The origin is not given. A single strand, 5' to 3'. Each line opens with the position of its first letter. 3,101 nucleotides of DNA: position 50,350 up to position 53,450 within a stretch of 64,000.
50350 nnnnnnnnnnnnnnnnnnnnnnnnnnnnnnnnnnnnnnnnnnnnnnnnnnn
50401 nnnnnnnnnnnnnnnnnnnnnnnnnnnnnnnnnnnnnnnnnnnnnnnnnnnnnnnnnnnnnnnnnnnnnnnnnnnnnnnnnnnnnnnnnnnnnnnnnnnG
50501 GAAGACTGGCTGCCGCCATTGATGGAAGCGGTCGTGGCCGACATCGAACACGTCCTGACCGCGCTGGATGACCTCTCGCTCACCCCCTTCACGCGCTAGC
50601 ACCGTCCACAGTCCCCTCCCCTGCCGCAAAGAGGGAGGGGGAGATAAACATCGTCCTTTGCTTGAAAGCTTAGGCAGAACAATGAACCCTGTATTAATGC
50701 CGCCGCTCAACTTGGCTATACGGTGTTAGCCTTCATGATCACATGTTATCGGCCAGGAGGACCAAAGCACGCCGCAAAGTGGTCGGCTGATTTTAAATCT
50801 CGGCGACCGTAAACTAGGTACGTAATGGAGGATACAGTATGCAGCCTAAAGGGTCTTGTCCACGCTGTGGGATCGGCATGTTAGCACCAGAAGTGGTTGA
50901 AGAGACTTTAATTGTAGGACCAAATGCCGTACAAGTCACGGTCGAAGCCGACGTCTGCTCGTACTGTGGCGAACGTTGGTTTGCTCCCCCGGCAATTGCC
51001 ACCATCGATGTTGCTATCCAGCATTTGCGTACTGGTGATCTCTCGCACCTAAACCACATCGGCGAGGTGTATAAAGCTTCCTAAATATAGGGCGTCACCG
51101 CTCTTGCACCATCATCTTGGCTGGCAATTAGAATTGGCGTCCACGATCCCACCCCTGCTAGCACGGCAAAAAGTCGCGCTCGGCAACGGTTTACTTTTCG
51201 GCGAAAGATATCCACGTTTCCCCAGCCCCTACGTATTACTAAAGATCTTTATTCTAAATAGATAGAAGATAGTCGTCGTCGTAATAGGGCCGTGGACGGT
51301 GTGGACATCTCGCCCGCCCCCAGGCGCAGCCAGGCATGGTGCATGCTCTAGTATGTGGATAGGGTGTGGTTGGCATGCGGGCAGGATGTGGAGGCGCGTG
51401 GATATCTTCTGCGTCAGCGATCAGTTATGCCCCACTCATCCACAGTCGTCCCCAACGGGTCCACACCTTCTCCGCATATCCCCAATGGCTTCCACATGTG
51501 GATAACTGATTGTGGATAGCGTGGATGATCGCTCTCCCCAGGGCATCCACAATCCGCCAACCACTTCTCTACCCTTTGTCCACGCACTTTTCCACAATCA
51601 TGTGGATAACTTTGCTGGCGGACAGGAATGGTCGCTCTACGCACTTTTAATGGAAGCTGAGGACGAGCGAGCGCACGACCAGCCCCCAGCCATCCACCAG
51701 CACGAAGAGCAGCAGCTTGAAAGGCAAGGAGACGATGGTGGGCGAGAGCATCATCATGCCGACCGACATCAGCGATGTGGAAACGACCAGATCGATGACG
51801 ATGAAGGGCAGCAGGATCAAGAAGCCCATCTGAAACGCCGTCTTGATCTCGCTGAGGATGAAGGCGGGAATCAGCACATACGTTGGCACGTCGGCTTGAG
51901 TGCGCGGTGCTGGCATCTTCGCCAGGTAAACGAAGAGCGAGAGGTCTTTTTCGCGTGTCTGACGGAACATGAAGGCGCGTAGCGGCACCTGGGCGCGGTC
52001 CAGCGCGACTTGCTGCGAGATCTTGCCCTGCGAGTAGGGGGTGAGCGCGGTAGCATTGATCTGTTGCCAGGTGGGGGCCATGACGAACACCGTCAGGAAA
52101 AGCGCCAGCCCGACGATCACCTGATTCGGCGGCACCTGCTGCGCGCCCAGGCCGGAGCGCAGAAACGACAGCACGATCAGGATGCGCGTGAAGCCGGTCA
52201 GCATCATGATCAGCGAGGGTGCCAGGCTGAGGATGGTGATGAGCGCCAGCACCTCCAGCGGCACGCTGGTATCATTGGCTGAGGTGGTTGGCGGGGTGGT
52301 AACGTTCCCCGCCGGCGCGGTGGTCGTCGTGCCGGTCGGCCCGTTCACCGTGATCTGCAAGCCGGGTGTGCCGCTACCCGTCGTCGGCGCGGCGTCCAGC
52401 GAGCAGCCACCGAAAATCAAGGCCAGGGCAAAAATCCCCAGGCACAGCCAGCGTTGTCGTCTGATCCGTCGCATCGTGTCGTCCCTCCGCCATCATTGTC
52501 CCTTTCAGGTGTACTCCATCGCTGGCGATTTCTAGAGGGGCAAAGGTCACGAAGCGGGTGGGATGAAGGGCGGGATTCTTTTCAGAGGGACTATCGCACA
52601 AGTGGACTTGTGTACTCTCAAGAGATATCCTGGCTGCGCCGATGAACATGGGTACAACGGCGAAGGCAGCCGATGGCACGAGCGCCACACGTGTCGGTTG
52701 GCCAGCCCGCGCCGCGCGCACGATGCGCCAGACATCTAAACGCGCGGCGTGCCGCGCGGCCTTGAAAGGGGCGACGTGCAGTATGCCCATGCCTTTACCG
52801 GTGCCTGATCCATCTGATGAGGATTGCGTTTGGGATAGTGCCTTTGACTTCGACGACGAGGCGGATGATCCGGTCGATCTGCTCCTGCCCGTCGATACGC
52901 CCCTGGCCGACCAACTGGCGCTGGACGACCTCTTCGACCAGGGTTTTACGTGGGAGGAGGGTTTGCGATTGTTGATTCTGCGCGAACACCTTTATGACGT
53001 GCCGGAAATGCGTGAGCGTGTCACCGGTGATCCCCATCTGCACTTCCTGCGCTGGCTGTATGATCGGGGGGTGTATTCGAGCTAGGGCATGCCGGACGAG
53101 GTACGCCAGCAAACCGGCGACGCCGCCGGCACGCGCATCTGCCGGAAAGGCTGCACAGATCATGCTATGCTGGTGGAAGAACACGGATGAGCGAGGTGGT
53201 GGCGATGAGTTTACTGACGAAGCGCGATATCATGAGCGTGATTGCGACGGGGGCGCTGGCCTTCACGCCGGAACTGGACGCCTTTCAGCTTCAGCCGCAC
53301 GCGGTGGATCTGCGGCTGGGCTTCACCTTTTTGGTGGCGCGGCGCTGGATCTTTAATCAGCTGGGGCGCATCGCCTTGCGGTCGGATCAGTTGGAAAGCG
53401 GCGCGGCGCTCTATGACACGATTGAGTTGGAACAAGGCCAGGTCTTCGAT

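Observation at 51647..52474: Solitary fliP/sctR export-gate homologue with a lipobox and Thr/Pro-rich linker, with no other flagellar or T3SS genes around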

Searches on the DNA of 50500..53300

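Call 78: search_rna_families(source=window, start=50500, end=53300, threshold=evalue, max_evalue=1)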
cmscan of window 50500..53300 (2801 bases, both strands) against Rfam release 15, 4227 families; matches with E-value up to 1: 0.
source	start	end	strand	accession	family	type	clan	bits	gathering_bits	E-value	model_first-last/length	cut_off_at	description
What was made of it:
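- Tried and rejected: An Rfam scan of 50.5-53.3 kb found nothing (call 78).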
